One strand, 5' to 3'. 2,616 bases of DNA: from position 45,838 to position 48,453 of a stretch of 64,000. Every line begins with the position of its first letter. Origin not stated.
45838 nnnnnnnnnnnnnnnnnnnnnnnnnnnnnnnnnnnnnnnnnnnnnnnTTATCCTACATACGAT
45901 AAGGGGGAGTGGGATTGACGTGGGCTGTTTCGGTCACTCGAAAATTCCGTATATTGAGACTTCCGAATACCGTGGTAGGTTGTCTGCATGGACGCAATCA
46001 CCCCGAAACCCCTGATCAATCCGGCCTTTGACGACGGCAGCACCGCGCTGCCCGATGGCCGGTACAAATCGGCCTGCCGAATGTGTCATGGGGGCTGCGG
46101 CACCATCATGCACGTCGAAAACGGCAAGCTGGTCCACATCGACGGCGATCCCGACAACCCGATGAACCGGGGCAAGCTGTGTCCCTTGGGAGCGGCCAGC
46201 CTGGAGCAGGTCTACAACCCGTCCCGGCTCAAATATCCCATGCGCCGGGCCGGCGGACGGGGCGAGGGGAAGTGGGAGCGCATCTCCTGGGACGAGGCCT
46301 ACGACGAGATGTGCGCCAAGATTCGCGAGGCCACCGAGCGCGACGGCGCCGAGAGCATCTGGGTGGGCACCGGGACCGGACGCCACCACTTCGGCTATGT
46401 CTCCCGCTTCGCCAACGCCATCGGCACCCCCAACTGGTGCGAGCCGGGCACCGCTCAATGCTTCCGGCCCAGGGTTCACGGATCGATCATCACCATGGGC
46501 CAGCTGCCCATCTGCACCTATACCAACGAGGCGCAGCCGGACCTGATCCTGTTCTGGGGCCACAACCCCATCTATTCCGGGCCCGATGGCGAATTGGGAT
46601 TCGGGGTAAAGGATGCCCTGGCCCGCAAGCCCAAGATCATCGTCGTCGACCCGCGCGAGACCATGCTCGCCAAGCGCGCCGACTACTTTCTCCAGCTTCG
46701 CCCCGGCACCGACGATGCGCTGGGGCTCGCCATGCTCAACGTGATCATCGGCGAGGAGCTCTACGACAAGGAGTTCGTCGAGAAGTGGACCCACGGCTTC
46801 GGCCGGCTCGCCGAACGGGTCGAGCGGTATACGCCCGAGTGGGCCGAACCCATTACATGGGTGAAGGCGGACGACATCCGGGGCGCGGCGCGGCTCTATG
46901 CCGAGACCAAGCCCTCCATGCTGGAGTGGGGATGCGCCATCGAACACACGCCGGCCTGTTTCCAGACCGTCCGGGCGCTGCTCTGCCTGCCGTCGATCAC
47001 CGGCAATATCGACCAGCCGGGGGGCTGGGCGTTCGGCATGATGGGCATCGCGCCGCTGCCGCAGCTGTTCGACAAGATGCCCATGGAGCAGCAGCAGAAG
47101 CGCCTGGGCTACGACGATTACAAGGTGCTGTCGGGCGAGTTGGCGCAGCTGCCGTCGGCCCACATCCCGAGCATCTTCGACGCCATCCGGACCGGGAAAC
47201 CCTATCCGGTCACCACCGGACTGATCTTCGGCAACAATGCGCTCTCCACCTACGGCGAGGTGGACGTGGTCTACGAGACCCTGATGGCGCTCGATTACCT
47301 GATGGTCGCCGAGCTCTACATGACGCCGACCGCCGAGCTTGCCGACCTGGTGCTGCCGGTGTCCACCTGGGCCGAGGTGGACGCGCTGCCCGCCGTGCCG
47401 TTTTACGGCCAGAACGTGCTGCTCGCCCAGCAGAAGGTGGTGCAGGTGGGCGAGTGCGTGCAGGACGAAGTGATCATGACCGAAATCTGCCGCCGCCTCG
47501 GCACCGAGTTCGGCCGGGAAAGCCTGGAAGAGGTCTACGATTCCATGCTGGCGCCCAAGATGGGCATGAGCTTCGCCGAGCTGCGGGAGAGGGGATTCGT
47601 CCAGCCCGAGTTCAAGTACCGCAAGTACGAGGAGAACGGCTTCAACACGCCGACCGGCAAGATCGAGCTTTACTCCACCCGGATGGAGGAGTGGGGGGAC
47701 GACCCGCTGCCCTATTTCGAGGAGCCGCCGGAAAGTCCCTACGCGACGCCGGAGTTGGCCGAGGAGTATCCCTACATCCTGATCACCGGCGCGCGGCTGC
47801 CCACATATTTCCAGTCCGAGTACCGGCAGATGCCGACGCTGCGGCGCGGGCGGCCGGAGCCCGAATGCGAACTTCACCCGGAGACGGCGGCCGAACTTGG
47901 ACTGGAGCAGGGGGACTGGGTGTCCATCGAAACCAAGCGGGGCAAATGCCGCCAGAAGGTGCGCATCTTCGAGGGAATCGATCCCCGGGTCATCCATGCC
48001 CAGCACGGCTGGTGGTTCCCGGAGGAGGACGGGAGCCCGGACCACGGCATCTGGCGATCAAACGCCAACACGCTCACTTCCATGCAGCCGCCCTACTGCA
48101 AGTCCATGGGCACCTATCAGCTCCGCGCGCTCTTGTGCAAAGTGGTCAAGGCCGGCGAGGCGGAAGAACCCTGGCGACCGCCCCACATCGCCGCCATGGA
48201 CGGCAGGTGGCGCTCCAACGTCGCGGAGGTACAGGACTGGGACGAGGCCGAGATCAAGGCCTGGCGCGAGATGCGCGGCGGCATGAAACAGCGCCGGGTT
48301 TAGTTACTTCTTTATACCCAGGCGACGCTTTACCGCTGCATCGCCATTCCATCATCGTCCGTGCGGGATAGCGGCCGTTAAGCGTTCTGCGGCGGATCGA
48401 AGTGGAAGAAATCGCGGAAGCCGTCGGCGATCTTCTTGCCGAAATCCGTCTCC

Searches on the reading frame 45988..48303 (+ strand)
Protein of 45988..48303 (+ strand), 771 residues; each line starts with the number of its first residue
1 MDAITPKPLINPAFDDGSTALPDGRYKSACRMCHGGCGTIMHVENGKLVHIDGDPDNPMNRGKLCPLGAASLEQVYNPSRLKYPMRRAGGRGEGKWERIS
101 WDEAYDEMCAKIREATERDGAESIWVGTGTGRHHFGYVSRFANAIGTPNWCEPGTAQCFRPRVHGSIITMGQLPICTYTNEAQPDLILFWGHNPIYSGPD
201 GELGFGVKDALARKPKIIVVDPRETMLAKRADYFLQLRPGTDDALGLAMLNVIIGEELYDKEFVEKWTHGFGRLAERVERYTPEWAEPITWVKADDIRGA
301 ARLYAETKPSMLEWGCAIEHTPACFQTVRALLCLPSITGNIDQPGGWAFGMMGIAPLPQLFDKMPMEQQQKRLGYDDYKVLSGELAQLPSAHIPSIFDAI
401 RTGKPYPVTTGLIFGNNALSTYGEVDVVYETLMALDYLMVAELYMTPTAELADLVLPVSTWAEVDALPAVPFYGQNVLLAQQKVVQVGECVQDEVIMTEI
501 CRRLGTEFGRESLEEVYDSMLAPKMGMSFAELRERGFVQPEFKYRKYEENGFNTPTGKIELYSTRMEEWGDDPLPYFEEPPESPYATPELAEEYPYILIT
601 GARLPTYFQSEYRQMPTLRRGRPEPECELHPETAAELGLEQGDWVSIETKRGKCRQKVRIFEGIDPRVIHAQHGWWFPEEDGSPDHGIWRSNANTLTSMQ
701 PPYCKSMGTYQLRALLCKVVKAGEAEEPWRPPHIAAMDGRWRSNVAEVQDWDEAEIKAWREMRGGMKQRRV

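Call 3: search_protein_families(library=pfam, proteins=[window:45988-48303:+], max_evalue=0.1)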
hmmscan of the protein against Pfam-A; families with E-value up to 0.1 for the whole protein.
window:45988-48303:+ (771 aa): 3 families
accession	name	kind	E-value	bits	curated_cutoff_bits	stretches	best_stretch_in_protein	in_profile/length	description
PF00384.28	Molybdopterin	-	1.1e-31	110.6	24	1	80-467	1-319/353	Molybdopterin oxidoreductase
PF01568.27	Molydop_binding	-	1e-20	74.2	26.8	1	597-698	2-94/110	Molydopterin dinucleotide binding domain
PF04879.21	Molybdop_Fe4S4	-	3.2e-16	59.5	22.7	1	26-77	4-55/55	Molybdopterin oxidoreductase Fe4S4 domain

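Call 4: search_protein_families(library=ncbifam, proteins=[window:45988-48303:+], max_evalue=0.1)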
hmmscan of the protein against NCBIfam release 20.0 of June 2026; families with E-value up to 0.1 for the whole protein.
window:45988-48303:+ (771 aa): 27 families (the best 25 are shown)
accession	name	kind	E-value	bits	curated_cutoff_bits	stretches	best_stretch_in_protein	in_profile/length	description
TIGR01591.1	Fdh-alpha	equivalog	3.7e-93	312.8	666.25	1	29-676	2-644/672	formate dehydrogenase subunit alpha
NF012032.0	PRK15488.1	equivalog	3.1e-86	290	694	2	27-538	45-562/759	thiosulfate reductase PhsA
TIGR02166.1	dmsA_ynfE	subfamily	3.9e-74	250.1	777.7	3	28-273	47-304/794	DMSO/selenate family reductase complex A subunit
NF047855.1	AssmNtatRedNasC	equivalog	1.1e-53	182.6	1100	2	212-671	207-672/708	assimilatory nitrate reductase catalytic subunit NasC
TIGR03479.1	DMSO_red_II_alp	subfamily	2.7e-52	178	984.75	4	29-267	62-306/913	molybdopterin-dependent oxidoreductase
TIGR00509.1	bisC_fam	subfamily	1e-50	172.8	1017.55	1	42-701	10-734/772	molybdopterin guanine dinucleotide-containing S/N-oxide reductase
NF011566.1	PRK14990.1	exception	4.8e-43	147.2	1600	2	28-132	61-171/814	dimethylsulfoxide reductase subunit A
NF041885.1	selenate_YnfE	exception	4.8e-40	137.1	1675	1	30-701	53-786/805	selenate/tellurate reductase subunit YnfE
TIGR01553.1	formate-DH-alph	equivalog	9.3e-39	132.9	814.2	3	27-118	46-142/1009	formate dehydrogenase-N subunit alpha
NF041884.1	selenate_YnfF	exception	2.2e-37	128.4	1650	2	28-349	48-399/798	selenate/tellurate reductase subunit YnfF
NF041783.2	mnquin_red_QrcB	equivalog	3.6e-37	127.9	440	2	26-534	53-532/695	menaquinone reductase molybdopterin-binding-like subunit QrcB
TIGR01706.1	NAPA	equivalog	5.3e-36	124.2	930.55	3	27-269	44-292/830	periplasmic nitrate reductase subunit alpha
NF010055.0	PRK13532.1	equivalog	1.2e-35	123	904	3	27-268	44-291/830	nitrate reductase catalytic subunit NapA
NF041323.1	Nitr_red_NasA_Halo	equivalog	2.2e-34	119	1000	2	33-354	3-317/673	assimilatory nitrate reductase NasA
NF041513.1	formate_DH_Act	exception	1.1e-33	116.1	1400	3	19-118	36-133/1067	formate dehydrogenase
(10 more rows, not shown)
